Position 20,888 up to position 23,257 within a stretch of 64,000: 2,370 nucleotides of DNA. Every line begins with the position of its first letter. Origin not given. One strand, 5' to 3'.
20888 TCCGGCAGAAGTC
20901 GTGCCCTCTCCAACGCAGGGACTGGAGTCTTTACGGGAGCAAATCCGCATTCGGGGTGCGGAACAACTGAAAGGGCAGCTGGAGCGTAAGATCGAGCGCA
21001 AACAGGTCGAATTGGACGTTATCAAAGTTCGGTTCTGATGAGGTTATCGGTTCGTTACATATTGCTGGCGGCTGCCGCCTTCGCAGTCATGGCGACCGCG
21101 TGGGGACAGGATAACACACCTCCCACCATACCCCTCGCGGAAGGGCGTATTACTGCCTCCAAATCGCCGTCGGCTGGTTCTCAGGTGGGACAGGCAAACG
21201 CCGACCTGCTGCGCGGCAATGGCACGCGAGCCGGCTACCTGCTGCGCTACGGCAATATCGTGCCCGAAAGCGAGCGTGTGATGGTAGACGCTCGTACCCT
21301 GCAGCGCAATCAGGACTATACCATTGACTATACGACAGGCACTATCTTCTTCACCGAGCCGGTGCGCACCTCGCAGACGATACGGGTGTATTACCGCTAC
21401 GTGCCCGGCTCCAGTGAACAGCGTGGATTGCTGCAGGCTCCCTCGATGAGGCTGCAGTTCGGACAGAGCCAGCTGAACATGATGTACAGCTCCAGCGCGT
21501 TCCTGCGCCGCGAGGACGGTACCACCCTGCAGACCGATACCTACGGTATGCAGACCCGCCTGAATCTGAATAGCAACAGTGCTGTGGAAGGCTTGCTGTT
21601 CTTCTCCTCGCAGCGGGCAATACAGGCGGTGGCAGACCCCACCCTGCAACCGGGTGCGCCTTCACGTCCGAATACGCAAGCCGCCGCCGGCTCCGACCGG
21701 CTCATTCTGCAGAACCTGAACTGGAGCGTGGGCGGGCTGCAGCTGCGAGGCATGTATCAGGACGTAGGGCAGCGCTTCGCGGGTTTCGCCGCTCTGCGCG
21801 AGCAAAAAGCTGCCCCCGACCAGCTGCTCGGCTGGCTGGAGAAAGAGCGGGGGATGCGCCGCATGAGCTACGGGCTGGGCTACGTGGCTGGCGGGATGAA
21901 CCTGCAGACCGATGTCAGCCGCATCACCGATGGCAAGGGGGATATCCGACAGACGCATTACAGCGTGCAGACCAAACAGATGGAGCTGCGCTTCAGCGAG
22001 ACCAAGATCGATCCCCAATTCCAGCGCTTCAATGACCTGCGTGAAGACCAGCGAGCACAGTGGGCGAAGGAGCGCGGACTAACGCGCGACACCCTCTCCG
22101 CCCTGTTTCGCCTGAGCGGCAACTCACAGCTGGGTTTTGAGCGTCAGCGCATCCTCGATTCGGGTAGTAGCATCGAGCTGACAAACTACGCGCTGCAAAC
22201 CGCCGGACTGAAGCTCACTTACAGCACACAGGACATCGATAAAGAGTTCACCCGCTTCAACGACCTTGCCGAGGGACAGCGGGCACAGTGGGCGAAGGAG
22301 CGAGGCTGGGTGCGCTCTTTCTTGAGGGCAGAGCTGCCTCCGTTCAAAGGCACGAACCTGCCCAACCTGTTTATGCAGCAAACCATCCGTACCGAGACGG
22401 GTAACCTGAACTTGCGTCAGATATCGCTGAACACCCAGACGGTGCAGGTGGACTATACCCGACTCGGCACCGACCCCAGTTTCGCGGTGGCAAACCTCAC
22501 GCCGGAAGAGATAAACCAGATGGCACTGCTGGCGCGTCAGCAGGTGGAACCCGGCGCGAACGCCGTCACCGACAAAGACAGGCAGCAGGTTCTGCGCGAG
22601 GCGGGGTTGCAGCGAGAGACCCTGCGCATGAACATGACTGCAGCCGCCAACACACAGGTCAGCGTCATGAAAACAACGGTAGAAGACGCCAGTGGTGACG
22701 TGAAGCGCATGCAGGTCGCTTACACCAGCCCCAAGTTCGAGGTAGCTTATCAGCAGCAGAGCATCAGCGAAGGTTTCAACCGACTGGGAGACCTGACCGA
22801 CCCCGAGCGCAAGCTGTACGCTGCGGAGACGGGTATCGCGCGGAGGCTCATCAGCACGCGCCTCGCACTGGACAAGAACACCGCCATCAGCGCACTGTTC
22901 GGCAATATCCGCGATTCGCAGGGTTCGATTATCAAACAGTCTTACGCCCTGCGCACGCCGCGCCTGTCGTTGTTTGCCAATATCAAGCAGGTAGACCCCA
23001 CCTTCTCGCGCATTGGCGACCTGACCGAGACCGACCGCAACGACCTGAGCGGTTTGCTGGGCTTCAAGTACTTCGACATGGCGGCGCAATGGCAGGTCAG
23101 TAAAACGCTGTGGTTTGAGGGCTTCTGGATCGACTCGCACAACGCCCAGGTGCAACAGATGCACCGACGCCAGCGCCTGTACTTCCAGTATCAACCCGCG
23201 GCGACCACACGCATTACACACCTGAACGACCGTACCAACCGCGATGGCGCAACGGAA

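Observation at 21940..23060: Five-fold internal repeat with a conserved D-P-x-F-x-R-(F/I/L)-(N/G)-D-L-x-E-x-x-R motif inside the outer-membrane protein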

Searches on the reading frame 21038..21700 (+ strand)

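Call 19: search_protein_families(library=pfam, proteins=[window:21038-21700:+], max_evalue=10)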
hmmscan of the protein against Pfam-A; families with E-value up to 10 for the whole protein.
window:21038-21700:+ (221 aa): 2 families
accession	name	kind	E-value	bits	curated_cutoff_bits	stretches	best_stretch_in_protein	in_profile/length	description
PF09343.15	DUF2460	-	0.0016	18.4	30.4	1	73-121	126-173/205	Conserved hypothetical protein 2217 (DUF2460)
PF22210.2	VP17_central_barrel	-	0.0023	18.3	27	1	88-119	47-80/82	Large MCP VP17 central beta-barrel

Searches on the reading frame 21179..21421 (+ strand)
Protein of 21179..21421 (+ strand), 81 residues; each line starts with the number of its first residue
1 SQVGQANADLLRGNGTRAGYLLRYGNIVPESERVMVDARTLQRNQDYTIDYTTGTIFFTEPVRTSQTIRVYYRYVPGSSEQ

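Call 68: search_solved_structures(query=A6, max_evalue=10, show_alignments=3)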
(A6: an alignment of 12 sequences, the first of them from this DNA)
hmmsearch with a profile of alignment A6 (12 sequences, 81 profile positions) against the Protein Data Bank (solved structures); distinct sequences matched with E-value up to 10: 5.
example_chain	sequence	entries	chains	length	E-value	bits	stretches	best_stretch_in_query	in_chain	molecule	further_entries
6h3i_A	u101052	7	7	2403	0.0048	19.8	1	26-61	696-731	Protein involved in gliding motility SprA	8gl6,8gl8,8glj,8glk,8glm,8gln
6h3j_A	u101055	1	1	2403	0.0048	19.8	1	26-61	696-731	Protein involved in gliding motility SprA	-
9k09_U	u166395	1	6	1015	0.43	13.5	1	33-70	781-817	Tail tubular protein B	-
6tba_6B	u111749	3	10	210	0.57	13.2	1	32-69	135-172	Uncharacterized protein | Distal tail protein Rcc01695 | Putative gene transfer agent protein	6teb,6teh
7woi_A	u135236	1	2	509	1.1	12.3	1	31-57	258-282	Spa2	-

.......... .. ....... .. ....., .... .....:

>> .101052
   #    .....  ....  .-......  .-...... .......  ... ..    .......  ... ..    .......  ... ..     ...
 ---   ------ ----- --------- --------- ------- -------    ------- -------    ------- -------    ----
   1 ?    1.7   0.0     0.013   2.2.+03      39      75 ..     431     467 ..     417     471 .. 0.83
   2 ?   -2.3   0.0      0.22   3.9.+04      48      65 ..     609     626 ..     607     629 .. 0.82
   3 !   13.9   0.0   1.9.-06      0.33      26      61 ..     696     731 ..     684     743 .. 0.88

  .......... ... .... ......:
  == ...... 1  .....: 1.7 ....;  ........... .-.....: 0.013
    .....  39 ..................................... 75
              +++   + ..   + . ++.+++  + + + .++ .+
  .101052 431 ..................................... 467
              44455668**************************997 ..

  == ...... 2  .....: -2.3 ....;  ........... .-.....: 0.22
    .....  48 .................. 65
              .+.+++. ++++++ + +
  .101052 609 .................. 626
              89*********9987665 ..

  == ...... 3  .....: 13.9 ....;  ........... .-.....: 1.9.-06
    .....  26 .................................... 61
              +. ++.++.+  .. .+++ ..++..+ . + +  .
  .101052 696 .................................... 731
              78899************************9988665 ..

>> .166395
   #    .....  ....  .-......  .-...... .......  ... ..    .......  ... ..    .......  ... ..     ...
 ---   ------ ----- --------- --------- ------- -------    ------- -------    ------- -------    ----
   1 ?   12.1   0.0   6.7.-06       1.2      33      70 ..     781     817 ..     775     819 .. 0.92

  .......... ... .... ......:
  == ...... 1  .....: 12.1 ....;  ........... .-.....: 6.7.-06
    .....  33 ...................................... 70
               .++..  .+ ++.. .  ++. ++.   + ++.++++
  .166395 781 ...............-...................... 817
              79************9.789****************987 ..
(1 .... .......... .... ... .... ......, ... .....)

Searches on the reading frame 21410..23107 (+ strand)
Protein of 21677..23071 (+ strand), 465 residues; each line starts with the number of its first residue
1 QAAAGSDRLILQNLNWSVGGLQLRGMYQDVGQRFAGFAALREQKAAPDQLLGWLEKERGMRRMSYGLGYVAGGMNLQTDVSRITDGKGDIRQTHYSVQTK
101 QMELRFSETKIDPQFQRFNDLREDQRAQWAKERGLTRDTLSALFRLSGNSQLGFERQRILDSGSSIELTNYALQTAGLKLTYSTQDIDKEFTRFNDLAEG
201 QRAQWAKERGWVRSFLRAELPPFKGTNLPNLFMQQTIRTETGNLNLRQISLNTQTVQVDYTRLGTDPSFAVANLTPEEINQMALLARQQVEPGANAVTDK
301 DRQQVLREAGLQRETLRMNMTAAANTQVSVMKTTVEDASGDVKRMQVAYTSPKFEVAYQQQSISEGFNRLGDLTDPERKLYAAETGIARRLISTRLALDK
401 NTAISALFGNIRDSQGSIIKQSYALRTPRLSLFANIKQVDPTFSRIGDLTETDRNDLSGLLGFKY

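Call 19: search_protein_families(library=pfam, proteins=[window:21677-23071:+], max_evalue=10)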
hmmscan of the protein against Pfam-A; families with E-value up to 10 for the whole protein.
window:21677-23071:+ (465 aa): 1 family
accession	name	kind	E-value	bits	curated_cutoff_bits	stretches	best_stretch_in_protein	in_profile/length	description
PF12681.13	Glyoxalase_2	-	0.07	13.5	30.1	1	72-121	38-82/118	Glyoxalase-like domain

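Call 52: predict_structure(alignment_id=A3)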
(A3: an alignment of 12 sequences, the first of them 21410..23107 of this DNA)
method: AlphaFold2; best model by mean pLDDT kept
length: 566 residues; sequences in the alignment: 12
mean_pLDDT: 88.3   pTM: 0.75
mean pLDDT of the five models: 88.3, 87.7, 86.8, 86.3, 86.1
residues with pLDDT >= 90: 372; 70-90: 140; 50-70: 27; < 50: 27
segments of 3 or more residues with pLDDT < 50: 1-9, 74-91
pLDDT, mean of each block of 10 residues (from residue 1): 36 64 75 65 86 87 88 51 44 81 92 95 88 87 93 95 95 95 96 97 94 91 96 91 97 95 95 97 90 94 96 82 96 96 93 94 93 90 88 90 95 94 93 96 96 89 84 88 94 96 94 94 96 88 88 94 80
secondary structure, 60 per line:
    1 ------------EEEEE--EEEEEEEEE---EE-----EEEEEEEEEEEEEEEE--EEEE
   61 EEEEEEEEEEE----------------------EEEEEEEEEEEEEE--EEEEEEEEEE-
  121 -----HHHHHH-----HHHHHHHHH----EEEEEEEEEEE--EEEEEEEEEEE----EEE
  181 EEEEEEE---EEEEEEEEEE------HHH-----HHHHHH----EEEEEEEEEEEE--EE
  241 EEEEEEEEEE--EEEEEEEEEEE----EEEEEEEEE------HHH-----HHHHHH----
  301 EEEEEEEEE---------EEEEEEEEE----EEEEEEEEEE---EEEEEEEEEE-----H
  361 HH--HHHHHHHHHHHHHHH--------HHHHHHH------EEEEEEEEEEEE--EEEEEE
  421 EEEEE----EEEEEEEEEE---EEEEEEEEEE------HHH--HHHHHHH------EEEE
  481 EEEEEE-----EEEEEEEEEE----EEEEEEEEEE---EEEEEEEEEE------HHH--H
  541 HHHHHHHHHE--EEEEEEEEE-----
elements in order: E13-17 E20-28 E39-54 E57-71 E94-107 E110-119 H126-131 H137-145 E150-160 E163-173 E178-187 E191-200 H215-220 E225-236 E239-250 E253-263 E268-276 H291-296 E301-309 E319-327 E332-341 E345-354 H365-379 H388-394 E401-412 E415-425 E430-439 E443-452 H464-470 E477-486 E492-501 E506-515 E519-528 H540-549 E553-561

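Call 54: fold_search(model_id=the predicted structure, library=pdb)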
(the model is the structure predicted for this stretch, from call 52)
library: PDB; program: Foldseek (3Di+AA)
matches with E <= 10: 695; with E <= 0.001: 33
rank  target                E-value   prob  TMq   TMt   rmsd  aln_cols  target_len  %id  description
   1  9rpr_A                1.1e-05  1.00  0.22  0.18  30.7       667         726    6  Cryo-EM structure of LptDEM complex containing Shigella flexneri LptE and endogenous E. coli LptD and LptM (released 2025-12-10)
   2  9ia5_A                1.4e-05  1.00  0.23  0.19  30.8       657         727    6  LpDEM from Escherichia coli (released 2025-12-10)
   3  4q35_A                1.4e-05  1.00  0.20  0.16  33.9       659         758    7  Structure of a membrane protein (released 2014-06-25)
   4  9i92_A                5.2e-05  1.00  0.21  0.22  33.4       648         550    8  Cryo-EM structure of Shigella flexneri LptDE bound by a Bicyclic peptide molecule (Compound 1) (released 2025-10-15)
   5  9fz5_A                6.3e-05  0.99  0.19  0.15  32.0       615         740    8  Cryo-EM structure of LptDE-YedD complex from Escherichia Coli (released 2025-04-09)
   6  9kn3_A                9.7e-05  0.99  0.20  0.16  34.2       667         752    9  Cryo-EM structure of LptDEM complex from Escherichia coli (released 2025-07-23)
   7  9ia0_A                1.2e-04  0.99  0.21  0.17  33.8       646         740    9  LpDE from Escherichia coli (released 2025-12-10)
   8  5fok_A                1.3e-04  0.99  0.19  0.17  35.6       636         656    7  Crystal structure of the siderophore receptor PiuA from Pseudomonas aeruginosa (released 2016-05-11)
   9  4rhb_C                1.3e-04  0.98  0.19  0.19  34.5       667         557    7  Crystal structure of the lipopolysaccharide assembly complex LptD-LptE from the Escherichia coli outer membrane (released 2015-08-26)
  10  9i94_A                1.3e-04  0.99  0.21  0.21  34.2       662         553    7  Cryo-EM structure of Shigella flexneri LptDE bound by a Bicyclic peptide molecule (Compound 3) (released 2025-10-15)
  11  2vqi_A                1.6e-04  1.00  0.21  0.24  33.3       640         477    9  Structure of the P pilus usher (PapC) translocation pore (released 2008-05-27)
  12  4rhb_A                1.7e-04  0.97  0.19  0.19  34.6       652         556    8  Crystal structure of the lipopolysaccharide assembly complex LptD-LptE from the Escherichia coli outer membrane (released 2015-08-26)
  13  8ae1_A                2.0e-04  1.00  0.25  0.16  23.8       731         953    7  Structure of trimeric SlpA outer membrane protein (released 2022-11-30)
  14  5iv8_C                2.0e-04  0.99  0.20  0.21  30.2       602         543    8  The LPS Transporter LptDE from Klebsiella pneumoniae, core complex (released 2016-05-18)
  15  9a39_MODEL_1_A        2.9e-04  0.99  0.22  0.17  30.7       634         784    8  Model of E. coli LptD by in-cell photo-crosslinking MS and deep learning (released 2023-02-24)
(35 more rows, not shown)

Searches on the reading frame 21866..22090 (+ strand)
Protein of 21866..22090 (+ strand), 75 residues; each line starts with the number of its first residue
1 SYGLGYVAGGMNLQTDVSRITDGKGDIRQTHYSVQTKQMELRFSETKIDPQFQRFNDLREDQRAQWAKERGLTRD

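Call 19: search_protein_families(library=pfam, proteins=[window:21866-22090:+], max_evalue=10)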
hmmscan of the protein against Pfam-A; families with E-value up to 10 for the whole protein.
seq(75 aa): 1 family
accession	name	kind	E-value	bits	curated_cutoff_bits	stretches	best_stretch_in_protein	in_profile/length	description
PF12681.13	Glyoxalase_2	-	0.034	14.5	30.1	1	9-58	38-82/118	Glyoxalase-like domain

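Call 77: find_homologous_proteins(query=A7, max_evalue=0.01)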
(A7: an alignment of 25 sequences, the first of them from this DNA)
Query A7 (25 sequences): 157 candidates shared short words with the query, none scored E <= 0.01.

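Call 78: search_solved_structures(query=A7, max_evalue=10, show_alignments=0)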
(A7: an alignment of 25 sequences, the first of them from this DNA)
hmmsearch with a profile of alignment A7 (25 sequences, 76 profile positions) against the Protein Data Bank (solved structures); distinct sequences matched with E-value up to 10: 5.
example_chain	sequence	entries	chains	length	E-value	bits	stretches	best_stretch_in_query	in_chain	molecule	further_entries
6m3d_C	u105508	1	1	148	0.14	15.5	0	51-73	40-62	Segmentation polarity homeobox protein engrailed,Segmentation polarity homeobox protein en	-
4xrs_G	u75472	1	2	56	0.41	14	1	50-76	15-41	Homeobox protein DLX-3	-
6zz5_AAA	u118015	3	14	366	0.69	13.3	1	46-65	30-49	SmhB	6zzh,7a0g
9uib_A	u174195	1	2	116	0.87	13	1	23-57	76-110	Protein SGT1 homolog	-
5h5t_A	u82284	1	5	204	1.7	12.1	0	9-44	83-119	Flagellar hook-associated protein 2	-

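Call 79: search_protein_families(library=pfam, alignment_id=A7, max_evalue=1)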
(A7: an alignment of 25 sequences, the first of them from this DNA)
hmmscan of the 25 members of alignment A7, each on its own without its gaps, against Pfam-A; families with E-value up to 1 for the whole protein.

A. member 1, seq(75 aa): 1 family
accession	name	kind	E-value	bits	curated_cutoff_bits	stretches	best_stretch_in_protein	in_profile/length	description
PF12681.13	Glyoxalase_2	-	0.034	14.5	30.1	1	9-58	38-82/118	Glyoxalase-like domain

B. families by the number of members that match (of 25 scanned): 11 families
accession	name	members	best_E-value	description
PF16934.11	Mersacidin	1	0.014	Two-component Enterococcus faecalis cytolysin (EFC)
PF19988.4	DUF6424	1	0.027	Family of unknown function (DUF6424)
PF12681.13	Glyoxalase_2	1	0.034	Glyoxalase-like domain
PF17206.9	SeqA_N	1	0.043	SeqA protein N-terminal domain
PF18888.5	DUF5650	1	0.051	Repeat of unknown function (DUF5650)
PF21620.4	SlpA_C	1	0.069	S-layer protein SlpA, beta-barrel domain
PF13589.12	HATPase_c_3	1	0.076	Histidine kinase-, DNA gyrase B-, and HSP90-like ATPase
PF20981.2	AAR2_1st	1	0.078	AAR2 N-terminal domain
PF05335.18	DUF745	1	0.078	Protein of unknown function (DUF745)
PF02246.21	B1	1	0.13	Protein L b1 domain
PF13254.12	DUF4045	1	0.25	Family of unknown function (DUF4045)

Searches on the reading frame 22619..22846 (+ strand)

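Call 19: search_protein_families(library=pfam, proteins=[window:22619-22846:+], max_evalue=10)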
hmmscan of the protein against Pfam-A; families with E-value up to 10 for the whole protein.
seq(76 aa): 1 family
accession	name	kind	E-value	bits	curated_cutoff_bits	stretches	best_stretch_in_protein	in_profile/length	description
PF05335.18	DUF745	-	0.078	13.1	33.3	1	5-60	97-152/183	Protein of unknown function (DUF745)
